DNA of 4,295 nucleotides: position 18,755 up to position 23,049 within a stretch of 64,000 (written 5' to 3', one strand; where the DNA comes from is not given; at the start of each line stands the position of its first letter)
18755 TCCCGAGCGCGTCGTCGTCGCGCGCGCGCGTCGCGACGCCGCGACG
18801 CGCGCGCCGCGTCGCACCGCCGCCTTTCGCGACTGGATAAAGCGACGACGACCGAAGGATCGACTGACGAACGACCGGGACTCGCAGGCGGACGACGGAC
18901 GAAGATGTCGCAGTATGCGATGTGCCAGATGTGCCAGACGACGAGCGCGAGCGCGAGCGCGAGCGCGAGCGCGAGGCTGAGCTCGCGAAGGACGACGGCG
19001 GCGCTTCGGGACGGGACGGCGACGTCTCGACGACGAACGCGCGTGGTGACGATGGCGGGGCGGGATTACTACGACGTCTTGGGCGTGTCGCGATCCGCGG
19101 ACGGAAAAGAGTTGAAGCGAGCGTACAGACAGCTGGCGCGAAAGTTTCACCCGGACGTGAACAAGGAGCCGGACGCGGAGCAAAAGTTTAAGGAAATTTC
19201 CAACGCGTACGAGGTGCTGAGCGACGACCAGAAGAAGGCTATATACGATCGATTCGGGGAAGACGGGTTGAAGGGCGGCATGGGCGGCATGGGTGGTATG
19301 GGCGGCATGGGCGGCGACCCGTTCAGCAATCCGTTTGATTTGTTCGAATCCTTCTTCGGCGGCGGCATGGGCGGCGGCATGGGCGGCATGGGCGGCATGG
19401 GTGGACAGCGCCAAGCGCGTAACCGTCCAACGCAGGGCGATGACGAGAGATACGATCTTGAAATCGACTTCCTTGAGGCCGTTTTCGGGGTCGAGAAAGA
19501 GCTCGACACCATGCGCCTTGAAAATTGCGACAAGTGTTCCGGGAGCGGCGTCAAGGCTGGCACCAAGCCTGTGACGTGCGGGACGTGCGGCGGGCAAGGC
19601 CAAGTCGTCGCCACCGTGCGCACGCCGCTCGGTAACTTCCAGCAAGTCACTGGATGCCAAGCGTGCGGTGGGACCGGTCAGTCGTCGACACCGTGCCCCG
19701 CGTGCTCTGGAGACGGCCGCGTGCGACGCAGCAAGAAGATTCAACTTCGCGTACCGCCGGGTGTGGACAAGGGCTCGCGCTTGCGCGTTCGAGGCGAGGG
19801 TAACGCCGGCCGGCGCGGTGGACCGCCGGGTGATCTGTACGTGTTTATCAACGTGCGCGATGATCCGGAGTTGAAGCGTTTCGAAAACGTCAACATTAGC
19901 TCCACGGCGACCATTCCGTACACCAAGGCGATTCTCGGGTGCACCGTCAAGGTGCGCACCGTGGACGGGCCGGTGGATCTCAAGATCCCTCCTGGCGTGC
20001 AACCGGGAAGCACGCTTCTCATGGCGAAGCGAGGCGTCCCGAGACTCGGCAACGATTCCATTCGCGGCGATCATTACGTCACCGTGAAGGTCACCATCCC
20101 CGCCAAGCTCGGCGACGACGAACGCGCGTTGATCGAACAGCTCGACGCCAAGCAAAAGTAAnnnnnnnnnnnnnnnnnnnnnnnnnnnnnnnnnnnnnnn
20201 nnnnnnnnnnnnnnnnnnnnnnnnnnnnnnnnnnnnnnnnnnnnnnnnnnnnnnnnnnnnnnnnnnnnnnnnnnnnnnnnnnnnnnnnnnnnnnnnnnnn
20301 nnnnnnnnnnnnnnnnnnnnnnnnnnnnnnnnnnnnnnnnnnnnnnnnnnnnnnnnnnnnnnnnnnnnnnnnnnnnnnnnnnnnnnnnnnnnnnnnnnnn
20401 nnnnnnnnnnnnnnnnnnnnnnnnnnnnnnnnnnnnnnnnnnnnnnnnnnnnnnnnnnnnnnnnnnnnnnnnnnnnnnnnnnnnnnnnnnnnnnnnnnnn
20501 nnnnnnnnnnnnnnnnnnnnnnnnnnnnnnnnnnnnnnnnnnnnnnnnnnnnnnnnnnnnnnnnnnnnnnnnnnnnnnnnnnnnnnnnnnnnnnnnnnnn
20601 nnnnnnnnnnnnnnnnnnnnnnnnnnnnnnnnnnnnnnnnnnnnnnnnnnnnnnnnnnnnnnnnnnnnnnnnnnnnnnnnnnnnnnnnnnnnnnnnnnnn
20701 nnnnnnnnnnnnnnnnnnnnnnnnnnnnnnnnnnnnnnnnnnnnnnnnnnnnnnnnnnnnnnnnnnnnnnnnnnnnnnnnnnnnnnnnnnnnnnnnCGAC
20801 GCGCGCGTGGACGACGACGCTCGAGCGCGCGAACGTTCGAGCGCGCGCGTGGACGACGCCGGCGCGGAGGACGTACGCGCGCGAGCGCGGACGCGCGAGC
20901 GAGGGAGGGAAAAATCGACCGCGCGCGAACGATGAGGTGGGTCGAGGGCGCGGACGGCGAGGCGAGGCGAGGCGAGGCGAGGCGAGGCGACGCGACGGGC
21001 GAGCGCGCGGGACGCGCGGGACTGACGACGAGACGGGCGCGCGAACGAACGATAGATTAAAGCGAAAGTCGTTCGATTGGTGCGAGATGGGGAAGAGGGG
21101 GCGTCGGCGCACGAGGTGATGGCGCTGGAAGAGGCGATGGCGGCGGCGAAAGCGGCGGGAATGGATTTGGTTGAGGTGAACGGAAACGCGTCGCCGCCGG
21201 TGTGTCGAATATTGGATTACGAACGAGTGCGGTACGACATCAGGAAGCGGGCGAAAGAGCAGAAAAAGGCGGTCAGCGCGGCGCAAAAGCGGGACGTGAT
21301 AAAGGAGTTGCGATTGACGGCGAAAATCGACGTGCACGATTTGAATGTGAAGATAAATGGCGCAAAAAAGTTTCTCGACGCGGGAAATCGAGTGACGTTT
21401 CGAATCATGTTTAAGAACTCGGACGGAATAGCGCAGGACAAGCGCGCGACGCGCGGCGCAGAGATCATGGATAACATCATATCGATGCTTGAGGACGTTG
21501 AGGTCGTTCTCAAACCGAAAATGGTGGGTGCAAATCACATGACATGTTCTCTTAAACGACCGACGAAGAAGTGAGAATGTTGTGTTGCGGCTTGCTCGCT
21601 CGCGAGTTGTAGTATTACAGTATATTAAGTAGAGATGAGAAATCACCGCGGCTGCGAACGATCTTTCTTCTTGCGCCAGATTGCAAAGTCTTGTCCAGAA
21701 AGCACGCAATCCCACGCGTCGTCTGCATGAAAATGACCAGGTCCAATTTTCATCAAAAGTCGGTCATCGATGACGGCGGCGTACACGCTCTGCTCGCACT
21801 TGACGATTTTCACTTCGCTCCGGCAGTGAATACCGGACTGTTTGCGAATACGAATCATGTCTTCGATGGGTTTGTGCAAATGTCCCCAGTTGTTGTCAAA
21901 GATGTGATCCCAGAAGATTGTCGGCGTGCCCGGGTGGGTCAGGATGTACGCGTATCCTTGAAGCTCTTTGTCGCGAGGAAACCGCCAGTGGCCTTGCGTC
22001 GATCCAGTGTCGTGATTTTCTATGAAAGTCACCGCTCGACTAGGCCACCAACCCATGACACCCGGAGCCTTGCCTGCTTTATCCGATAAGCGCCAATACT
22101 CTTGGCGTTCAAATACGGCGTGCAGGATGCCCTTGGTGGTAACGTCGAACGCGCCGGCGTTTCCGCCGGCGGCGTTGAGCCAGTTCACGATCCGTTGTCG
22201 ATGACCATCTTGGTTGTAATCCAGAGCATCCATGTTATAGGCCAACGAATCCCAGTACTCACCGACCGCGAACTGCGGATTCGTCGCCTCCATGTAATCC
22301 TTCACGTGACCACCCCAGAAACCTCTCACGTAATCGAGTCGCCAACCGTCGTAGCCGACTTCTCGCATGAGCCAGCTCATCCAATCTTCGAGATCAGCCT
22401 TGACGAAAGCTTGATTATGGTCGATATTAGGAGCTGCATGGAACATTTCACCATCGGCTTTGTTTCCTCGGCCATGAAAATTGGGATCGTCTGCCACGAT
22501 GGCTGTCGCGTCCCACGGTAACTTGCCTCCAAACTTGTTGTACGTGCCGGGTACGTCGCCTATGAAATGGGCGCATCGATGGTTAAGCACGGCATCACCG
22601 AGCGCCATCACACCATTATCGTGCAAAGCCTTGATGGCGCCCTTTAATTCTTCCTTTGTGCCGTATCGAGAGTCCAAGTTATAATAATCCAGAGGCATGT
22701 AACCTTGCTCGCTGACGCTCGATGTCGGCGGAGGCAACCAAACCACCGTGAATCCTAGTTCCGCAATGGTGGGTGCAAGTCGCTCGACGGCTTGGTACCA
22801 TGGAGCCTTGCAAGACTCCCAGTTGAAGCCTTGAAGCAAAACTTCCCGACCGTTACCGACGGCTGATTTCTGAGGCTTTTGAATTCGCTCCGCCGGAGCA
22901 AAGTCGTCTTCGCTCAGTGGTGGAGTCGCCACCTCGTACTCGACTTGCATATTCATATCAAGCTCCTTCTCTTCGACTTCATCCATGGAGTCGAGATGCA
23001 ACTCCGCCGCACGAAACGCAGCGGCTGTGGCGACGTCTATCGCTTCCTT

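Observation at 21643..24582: AMY3-type plastidial alpha-amylase with tandem CBM45 repeats; the CBM20 coiled-coil protein and the CP12 protein lie within 40 kb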

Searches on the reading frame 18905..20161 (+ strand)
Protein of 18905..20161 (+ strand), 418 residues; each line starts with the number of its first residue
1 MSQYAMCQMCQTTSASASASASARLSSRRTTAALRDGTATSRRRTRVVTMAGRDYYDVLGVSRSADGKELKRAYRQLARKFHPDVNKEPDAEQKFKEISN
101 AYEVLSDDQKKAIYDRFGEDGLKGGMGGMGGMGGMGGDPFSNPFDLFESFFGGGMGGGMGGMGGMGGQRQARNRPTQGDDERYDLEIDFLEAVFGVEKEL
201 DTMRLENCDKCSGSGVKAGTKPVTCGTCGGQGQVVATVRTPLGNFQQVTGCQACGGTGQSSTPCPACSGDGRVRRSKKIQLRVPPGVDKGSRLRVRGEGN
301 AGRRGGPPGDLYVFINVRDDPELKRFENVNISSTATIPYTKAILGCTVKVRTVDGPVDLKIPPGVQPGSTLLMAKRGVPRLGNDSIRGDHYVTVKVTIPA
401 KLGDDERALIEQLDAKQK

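Call 25: search_protein_families(library=pfam, proteins=[window:18905-20161:+], max_evalue=0.00001)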
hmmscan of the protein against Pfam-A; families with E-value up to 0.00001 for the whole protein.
window:18905-20161:+ (418 aa): 3 families
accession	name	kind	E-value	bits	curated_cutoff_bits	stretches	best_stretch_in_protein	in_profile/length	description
PF01556.23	DnaJ_C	-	9.8e-42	143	26.6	1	182-399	2-152/152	DnaJ C terminal domain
PF00226.36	DnaJ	-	2.4e-26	92.1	27.8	1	54-115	1-63/63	DnaJ domain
PF00684.25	DnaJ_CXXCXGXG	-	4.1e-13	49.8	32.7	1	208-271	1-65/65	DnaJ central domain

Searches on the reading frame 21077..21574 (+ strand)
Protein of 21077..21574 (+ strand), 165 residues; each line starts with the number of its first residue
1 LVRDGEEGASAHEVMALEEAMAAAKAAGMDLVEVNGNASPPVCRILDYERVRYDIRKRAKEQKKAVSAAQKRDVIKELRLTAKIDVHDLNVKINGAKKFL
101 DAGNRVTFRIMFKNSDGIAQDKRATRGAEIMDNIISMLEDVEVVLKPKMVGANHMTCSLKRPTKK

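Call 6: search_protein_families(library=pfam, proteins=[window:21077-21574:+], max_evalue=1)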
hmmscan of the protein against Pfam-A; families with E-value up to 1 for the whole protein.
window:21077-21574:+ (165 aa): 6 families
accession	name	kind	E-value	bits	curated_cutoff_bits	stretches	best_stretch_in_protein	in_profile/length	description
PF05198.21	IF3_N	-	3.5e-17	62.8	26.9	1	6-62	15-70/70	Translation initiation factor IF-3, N-terminal domain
PF00707.27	IF3_C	-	6.4e-16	58.5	34.8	1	75-159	3-83/86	Translation initiation factor IF-3, C-terminal domain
PF20045.4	DUF6447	-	0.015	15.5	27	0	45-73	12-40/75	Family of unknown function (DUF6447)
PF02679.21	ComA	-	0.034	14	25.2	1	16-138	83-194/243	(2R)-phospho-3-sulfolactate synthase (ComA)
PF03592.21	Terminase_2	-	0.056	14.5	26.1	1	22-149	20-114/141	Terminase small subunit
PF25549.1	DUF7927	-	0.15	12.7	31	1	100-158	16-68/132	Domain of unknown function (DUF7927)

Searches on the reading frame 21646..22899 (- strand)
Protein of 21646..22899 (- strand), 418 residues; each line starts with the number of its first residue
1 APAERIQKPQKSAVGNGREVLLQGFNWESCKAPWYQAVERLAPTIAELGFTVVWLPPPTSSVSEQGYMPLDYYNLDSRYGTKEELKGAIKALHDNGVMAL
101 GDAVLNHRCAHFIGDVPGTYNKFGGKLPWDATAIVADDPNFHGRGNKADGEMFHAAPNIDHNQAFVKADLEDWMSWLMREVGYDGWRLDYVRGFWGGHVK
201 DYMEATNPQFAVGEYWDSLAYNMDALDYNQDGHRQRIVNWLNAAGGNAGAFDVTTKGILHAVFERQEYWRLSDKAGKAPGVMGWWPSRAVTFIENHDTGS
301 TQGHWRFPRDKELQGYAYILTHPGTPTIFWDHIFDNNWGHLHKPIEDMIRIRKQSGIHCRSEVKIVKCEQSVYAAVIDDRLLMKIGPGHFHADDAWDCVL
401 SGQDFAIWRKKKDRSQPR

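Call 30: find_homologous_proteins(query=window:21646-22899:-, max_evalue=1e-50)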
Query window:21646-22899:- (418 aa): 1316 proteins with E <= 1e-50 among 3888 candidates; the best 120 are listed.
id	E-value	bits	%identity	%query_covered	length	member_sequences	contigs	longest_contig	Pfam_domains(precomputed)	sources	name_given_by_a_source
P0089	7.9e-227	771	80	96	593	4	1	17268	PF23166.2,PF00128.32,PF07821.19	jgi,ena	-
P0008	3.9e-225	766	79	96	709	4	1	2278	PF23166.2,PF00128.32,PF07821.19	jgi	jgi:hypothetical protein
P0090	8.4e-184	630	65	97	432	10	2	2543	PF00128.32,PF07821.19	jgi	jgi:glycosidase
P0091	7.6e-180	616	64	95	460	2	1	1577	PF00128.32,PF07821.19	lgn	-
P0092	2.3e-178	612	63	96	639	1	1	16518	PF23166.2,PF00128.32,PF07821.19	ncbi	ncbi:Alpha-amylase 3, chloroplastic, partial [Mucuna pruriens]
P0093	9.6e-177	606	61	97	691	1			PF23166.2,PF00128.32,PF07821.19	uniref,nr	uniref:Alpha-amylase n=1 Tax=Nelumbo nucifera TaxID=4432 RepID=A0A822YPH7_NELNU|nr:TPA_asm: hypothet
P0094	4.9e-176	604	62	96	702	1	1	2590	PF23166.2,PF00128.32,PF07821.19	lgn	-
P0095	6.3e-176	604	61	97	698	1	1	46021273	PF23166.2,PF00128.32,PF07821.19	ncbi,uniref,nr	ncbi:hypothetical protein HHK36_015285 [Tetracentron sinense]|uniref:Alpha-amylase n=1 Tax=Tetracent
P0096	1.2e-175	603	62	95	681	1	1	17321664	PF23166.2,PF00128.32,PF07821.19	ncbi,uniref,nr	ncbi:putative glycosidase [Lupinus albus]|uniref:Alpha-amylase n=1 Tax=Lupinus albus TaxID=3870 RepI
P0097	3.7e-174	598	61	96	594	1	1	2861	PF23166.2,PF00128.32,PF07821.19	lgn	-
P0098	2.0e-173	595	61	95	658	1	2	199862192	PF23166.2,PF00128.32,PF07821.19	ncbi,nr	ncbi:putative glycosidase [Helianthus annuus]|nr:putative glycosidase [Helianthus annuus] KAJ0635791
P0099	2.5e-173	595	61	95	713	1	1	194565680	PF23166.2,PF00128.32,PF07821.19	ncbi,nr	ncbi:putative glycosidase [Helianthus annuus]|nr:putative glycosidase [Helianthus annuus]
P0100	2.5e-173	595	61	95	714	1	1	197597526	PF23166.2,PF00128.32,PF07821.19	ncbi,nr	ncbi:putative glycosidase [Helianthus annuus]|nr:putative glycosidase [Helianthus annuus]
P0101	7.6e-173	593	62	95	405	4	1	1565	PF00128.32,PF07821.19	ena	-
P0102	1.6e-172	592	62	95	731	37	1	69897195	PF23166.2,PF00128.32,PF07821.19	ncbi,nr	ncbi:hypothetical protein ES332_D02G146100v1 [Gossypium tomentosum]|nr:hypothetical protein ES332_D0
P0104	7.2e-172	590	60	96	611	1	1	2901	PF23166.2,PF00128.32,PF07821.19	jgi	-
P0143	8.9e-156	537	48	97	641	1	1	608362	PF23166.2,PF00128.32,PF07821.19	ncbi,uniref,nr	ncbi:hypothetical protein TEA_005527 [Camellia sinensis var. sinensis]|uniref:alpha-amylase n=1 Tax=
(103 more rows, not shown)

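Call 77: search_solved_structures(query=window:21646-22860:-, max_evalue=1e-100, show_alignments=1)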
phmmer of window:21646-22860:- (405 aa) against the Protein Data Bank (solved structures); distinct sequences matched with E-value up to 1e-100: 8.
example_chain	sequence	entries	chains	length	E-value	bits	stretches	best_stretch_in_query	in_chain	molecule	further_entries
3wn6_A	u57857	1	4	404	5.8e-111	374.5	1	6-397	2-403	Alpha-amylase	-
2qpu_A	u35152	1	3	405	1.3e-110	373.3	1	6-397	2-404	Alpha-amylase type A isozyme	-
3bsg_A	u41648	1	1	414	4.3e-110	371.6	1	6-398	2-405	Alpha-amylase type A isozyme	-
1ht6_A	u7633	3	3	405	1.4e-109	369.9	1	6-397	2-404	ALPHA-AMYLASE ISOZYME 1 | PROTEIN (Alpha-amylase type A isozyme) | Alpha-amylase type 1 isozyme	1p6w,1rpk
2qps_A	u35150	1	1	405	2.2e-109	369.2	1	6-397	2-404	Alpha-amylase type A isozyme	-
1amy_A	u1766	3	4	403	5.7e-109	367.9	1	6-397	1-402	1,4-ALPHA-D-GLUCAN GLUCANOHYDROLASE | BARLEY ALPHA-AMYLASE 2(CV MENUET)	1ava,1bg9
3bsh_A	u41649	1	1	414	8.5e-109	367.3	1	6-398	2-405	Alpha-amylase type A isozyme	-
1rp8_A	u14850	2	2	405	1.7e-108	366.4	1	6-397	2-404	Alpha-amylase type 1 isozyme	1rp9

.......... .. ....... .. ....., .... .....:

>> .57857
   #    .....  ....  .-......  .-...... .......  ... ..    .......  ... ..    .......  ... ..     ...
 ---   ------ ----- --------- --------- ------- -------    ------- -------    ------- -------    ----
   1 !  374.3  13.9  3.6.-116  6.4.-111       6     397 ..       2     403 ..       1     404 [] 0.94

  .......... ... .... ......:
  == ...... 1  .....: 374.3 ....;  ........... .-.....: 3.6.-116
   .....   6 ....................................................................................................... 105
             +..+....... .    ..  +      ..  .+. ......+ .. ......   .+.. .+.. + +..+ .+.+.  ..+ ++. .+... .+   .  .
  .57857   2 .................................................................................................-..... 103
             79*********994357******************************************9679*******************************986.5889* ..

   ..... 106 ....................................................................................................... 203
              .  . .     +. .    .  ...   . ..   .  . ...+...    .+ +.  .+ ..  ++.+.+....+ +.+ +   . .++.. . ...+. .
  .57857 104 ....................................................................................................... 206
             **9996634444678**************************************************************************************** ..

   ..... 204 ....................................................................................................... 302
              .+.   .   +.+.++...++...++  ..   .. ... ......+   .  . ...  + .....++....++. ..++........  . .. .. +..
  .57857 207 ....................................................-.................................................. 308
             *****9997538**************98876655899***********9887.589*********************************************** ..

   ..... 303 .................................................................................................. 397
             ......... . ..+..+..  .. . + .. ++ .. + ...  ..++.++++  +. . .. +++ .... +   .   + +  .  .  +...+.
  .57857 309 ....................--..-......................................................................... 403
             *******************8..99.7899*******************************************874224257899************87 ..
